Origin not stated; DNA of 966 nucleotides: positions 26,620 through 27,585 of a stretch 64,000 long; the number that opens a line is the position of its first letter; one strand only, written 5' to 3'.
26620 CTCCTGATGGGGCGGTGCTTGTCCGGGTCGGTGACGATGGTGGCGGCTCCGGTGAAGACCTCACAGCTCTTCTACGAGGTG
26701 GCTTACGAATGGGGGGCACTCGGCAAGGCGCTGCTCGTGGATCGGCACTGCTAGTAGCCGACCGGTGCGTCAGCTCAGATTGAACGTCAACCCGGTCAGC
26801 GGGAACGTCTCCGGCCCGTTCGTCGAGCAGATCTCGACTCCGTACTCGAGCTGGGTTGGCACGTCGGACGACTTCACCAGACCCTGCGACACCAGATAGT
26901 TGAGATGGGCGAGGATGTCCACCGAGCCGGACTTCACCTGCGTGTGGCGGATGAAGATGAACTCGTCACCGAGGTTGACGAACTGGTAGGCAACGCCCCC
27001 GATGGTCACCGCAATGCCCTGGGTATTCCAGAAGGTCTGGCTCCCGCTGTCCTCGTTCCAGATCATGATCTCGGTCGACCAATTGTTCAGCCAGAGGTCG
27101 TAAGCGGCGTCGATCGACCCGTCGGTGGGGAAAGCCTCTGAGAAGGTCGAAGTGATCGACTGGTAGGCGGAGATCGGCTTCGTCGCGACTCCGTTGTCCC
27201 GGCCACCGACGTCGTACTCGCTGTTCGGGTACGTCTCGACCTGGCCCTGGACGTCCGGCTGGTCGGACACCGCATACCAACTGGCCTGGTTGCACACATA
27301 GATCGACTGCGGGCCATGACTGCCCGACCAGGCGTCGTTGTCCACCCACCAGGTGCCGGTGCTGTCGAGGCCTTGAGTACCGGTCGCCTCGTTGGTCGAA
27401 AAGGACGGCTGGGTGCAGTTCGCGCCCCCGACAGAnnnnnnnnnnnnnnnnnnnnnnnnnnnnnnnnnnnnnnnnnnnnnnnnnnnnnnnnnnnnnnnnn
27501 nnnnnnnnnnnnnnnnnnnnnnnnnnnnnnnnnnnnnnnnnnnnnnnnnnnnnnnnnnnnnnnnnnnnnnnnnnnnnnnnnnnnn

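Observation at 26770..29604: Tandem GH12 glycosidase paralogues with swapped N-terminal modules, one a tectonin-like beta-propeller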

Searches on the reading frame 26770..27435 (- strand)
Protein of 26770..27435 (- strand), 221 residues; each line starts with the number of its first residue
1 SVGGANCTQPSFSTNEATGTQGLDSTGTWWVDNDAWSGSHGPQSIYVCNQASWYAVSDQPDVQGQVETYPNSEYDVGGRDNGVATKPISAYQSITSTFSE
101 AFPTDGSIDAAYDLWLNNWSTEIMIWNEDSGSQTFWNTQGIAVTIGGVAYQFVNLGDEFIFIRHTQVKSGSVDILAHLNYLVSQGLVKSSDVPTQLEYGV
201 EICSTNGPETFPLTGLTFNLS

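Call 7: search_solved_structures(query=window:26770-27435:-, max_evalue=10, show_alignments=3)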
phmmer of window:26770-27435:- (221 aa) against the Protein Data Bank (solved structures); distinct sequences matched with E-value up to 10: 2.
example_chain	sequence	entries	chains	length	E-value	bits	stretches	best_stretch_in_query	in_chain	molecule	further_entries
6sdu_A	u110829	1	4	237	4.4e-16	62.1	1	24-213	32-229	Type III effector NopAA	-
7y5e_12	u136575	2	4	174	2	10.9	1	147-216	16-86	Chlorophyll a-b binding protein, chloroplastic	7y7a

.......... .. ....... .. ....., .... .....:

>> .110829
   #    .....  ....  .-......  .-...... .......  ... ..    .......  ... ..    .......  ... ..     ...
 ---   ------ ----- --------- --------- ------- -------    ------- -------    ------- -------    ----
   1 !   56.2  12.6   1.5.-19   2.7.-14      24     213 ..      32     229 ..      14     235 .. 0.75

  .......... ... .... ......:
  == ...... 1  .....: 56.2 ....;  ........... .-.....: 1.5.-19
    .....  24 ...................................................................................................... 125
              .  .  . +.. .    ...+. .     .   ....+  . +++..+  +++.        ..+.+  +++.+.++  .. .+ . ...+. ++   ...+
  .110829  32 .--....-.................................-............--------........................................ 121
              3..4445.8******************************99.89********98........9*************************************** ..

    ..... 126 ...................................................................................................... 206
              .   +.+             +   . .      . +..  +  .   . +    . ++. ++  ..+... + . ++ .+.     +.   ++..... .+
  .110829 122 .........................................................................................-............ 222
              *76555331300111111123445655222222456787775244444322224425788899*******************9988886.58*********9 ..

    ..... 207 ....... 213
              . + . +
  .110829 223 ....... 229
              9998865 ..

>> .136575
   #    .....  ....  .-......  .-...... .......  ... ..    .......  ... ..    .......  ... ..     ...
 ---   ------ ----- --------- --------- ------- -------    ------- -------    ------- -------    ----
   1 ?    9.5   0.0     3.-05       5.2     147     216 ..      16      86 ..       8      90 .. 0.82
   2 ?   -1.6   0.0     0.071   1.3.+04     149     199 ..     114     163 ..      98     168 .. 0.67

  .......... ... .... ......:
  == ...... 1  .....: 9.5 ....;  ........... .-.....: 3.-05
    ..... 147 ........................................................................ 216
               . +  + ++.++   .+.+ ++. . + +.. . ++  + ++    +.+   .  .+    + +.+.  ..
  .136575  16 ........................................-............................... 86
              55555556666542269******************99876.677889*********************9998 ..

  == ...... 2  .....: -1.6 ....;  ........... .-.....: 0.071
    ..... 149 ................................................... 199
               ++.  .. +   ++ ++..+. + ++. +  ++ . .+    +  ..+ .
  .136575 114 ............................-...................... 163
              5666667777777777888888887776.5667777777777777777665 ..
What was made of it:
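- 26773..27435 (-): P1 GH12 catalytic domain (residues 283-503), NopAA-like branch. 6SDU E 4.4e-16 (call 7).
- On Glycoside hydrolase family 12 (CAZy GH12): phmmer to NopAA (6SDU) gives E 4.4e-16 (call 7).
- phmmer to the crystallised xyloglucanase NopAA (6SDU) gives E 4.4e-16 (call 7).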

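Call 33: search_solved_structures(query=A2, max_evalue=10, show_alignments=3)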
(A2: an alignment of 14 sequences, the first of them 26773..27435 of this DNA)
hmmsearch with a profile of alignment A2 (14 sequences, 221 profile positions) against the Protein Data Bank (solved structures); distinct sequences matched with E-value up to 10: 12.
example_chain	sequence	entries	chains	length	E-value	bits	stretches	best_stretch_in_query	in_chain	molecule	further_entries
6sdu_A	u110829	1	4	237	2.8e-30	108.7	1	8-218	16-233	Type III effector NopAA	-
7mkr_AAA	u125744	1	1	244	1.4e-09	41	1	18-214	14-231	Glycoside hydrolase, family 6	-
7mks_AAA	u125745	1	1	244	1.5e-09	40.9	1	18-213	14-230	Glycoside hydrolase, family 6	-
1oa4_A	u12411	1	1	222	4.8e-09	39.3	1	20-202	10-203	ENDO-BETA-1,4-GLUCANASE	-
3b7m_A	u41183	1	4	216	2.2e-08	37.1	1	28-203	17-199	CELLULASE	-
2bw8_A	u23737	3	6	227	2.6e-07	33.6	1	25-203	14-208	ENDOGLUCANASE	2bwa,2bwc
1h0b_A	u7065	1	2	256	4.4e-07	32.8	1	25-203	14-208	CELLULASE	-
3wx5_A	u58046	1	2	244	6.1e-07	32.4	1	24-203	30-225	Cellulase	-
1nlr_A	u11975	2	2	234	7.6e-06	28.8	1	24-202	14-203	ENDO-1,4-BETA-GLUCANASE | PROTEIN (ENDOGLUCANASE (E.C.3.2.1.4))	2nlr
10ec_A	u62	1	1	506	0.16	14.7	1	109-198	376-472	Portal protein gp03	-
11cq_A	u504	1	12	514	0.16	14.7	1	109-198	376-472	Portal protein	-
4ggr_A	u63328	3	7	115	0.2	14.4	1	115-154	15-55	Bradavidin 2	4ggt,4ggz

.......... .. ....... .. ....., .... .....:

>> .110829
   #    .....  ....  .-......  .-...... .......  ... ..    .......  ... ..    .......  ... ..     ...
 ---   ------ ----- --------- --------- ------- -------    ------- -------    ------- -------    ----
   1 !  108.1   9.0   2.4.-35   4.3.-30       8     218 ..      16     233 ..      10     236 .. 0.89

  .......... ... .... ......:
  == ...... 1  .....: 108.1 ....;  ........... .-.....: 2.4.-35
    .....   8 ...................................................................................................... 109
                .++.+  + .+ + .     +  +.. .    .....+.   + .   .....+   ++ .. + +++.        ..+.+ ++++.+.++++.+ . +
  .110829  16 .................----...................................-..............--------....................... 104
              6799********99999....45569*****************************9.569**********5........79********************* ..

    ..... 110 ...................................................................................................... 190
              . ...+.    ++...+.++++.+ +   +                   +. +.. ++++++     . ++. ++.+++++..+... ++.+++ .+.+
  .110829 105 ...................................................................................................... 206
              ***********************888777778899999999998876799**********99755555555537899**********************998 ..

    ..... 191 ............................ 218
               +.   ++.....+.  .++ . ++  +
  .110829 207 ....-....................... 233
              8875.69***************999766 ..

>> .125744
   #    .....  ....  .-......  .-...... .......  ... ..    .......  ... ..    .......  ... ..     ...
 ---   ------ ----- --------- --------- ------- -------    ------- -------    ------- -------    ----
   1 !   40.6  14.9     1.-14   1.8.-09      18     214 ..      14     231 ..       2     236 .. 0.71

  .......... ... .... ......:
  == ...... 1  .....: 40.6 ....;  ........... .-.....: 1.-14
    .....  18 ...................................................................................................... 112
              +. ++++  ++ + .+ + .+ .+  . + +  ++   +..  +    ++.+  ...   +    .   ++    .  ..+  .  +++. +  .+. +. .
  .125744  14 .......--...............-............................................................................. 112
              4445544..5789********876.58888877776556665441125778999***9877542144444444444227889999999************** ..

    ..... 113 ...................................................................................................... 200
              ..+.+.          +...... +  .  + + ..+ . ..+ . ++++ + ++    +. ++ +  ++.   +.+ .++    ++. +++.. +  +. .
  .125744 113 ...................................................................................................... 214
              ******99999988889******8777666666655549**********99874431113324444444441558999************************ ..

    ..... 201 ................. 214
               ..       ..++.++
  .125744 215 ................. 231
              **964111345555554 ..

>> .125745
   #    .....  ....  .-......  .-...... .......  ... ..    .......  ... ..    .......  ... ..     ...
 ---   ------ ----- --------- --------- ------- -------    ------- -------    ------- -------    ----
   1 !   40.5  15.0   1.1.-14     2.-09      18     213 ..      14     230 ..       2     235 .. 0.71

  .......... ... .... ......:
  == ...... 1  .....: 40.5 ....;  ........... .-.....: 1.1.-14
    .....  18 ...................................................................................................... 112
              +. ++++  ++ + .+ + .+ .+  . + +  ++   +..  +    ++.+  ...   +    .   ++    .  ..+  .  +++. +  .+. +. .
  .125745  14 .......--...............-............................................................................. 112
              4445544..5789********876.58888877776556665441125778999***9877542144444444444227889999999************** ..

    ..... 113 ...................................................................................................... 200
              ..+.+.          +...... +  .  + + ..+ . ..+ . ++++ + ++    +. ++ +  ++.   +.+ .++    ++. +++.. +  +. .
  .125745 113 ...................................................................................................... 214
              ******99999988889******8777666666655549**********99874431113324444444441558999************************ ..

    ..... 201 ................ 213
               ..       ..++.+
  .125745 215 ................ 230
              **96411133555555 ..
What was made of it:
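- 26773..27435 (-): Profile A2 hits NopAA and eight further GH12 PDB sequences (call 33).
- On Glycoside hydrolase family 12 (CAZy GH12): Profile A2 hits NopAA and eight further GH12 PDB sequences at E 1.4e-9 to 7.6e-6 (call 33).
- Closest known: Modular actinobacterial and bacterial GH12 endoglucanases. Same: They share the catalytic fold and are detectable by profile at E 1e-9 to 8e-6 (call 33).
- Family profile A2 hits NopAA (2.8e-30) and eight further GH12 PDB sequences, including 7MKR, 1OA4, 3B7M, 2BW8, 1H0B, 3WX5 and 1NLR (call 33).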

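Call 34: find_related_loci(query=A2, collection=genome_contigs, flank=6000)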
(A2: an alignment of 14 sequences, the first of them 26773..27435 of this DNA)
Query A2 (221 aa) in genome_contigs; peptide patterns used: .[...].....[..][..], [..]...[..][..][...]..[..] (x = any residue, [..] = any of these).
77 stretches matched a pattern; 64 encode a relative of the query (tblastn E <= 1e-3); 63 distinct loci.
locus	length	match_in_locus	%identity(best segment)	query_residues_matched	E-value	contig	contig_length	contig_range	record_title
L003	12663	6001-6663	72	1-220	8e-106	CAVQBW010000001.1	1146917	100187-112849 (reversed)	MAG: uncultured Acidobacteriaceae bacterium isolate MFD01188.bin.1.51 genome assembly, contig: contig_15789, whole genom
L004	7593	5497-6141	72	7-220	1e-102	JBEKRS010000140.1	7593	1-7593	MAG: Terracidiphilus sp. isolate SPRUCE 516 SPRUCE_516_140, whole genome shotgun sequence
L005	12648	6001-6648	70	6-221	1e-101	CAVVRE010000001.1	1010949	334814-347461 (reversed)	MAG: uncultured Acidimicrobiaceae bacterium isolate MFD02671.bin.2.82 genome assembly, contig: contig_10685, whole genom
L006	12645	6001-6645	73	7-220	3e-101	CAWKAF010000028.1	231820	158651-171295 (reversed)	MAG: uncultured delta proteobacterium isolate MFD03399.bin.2.8 genome assembly, contig: contig_22419, whole genome shotg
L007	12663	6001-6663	69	3-221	2e-97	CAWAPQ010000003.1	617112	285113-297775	MAG: uncultured Acidimicrobiaceae bacterium isolate MFD04463.bin.1.212 genome assembly, contig: contig_11690, whole geno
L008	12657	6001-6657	68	6-221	4e-97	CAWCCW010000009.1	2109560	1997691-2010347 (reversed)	MAG: uncultured Acidimicrobiaceae bacterium isolate MFD04434.bin.2.36 genome assembly, contig: contig_2128, whole genome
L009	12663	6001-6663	69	4-221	4e-97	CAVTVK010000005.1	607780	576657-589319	MAG: uncultured Acidimicrobiaceae bacterium isolate MFD04967.bin.1.220 genome assembly, contig: contig_32758, whole geno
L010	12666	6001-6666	70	4-221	1e-96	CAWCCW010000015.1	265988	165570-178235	MAG: uncultured Acidimicrobiaceae bacterium isolate MFD04434.bin.2.36 genome assembly, contig: contig_36533, whole genom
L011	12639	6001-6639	67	5-218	2e-93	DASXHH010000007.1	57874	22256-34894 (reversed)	MAG TPA_asm: Candidatus Saccharimonadia bacterium isolate SMAG_U5188 k141_4833843, whole genome shotgun sequence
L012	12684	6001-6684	64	5-220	8e-89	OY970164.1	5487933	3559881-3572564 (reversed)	MAG: uncultured Acidimicrobiaceae bacterium isolate MFD04967.bin.c.3 genome assembly, chromosome: 1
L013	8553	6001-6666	61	4-221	1e-88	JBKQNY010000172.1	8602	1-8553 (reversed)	MAG: Acidimicrobiales bacterium isolate LASCr2D2E2F__bin_86 LASCr2D2E2F_000000352327, whole genome shotgun sequence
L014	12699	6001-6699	62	5-221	1e-88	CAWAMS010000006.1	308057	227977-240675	MAG: uncultured Acidimicrobiaceae bacterium isolate MFD01716.bin.2.70 genome assembly, contig: contig_60590, whole genom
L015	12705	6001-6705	60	4-221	5e-88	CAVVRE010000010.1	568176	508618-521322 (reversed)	MAG: uncultured Acidimicrobiaceae bacterium isolate MFD02671.bin.2.82 genome assembly, contig: contig_25960, whole genom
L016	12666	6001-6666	64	1-221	1e-87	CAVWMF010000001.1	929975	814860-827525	MAG: uncultured Acidimicrobiaceae bacterium isolate MFD09495.bin.2.31 genome assembly, contig: contig_1199, whole genome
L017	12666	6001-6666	65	5-221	1e-87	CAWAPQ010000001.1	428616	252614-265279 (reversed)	MAG: uncultured Acidimicrobiaceae bacterium isolate MFD04463.bin.1.212 genome assembly, contig: contig_10639, whole geno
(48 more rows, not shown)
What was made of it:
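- Tried and rejected: I repeated it with A2 (call 34).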

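Call 43: search_protein_families(library=pfam, proteins=[window:26773-27435:-], max_evalue=10)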
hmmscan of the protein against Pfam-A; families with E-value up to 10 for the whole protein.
window:26773-27435:- (221 aa): 1 family
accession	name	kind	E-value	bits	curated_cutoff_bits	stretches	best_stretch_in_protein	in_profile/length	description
PF18576.7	HTH_52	-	0.2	12.3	26.6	1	163-195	21-53/64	Helix-turn-helix domain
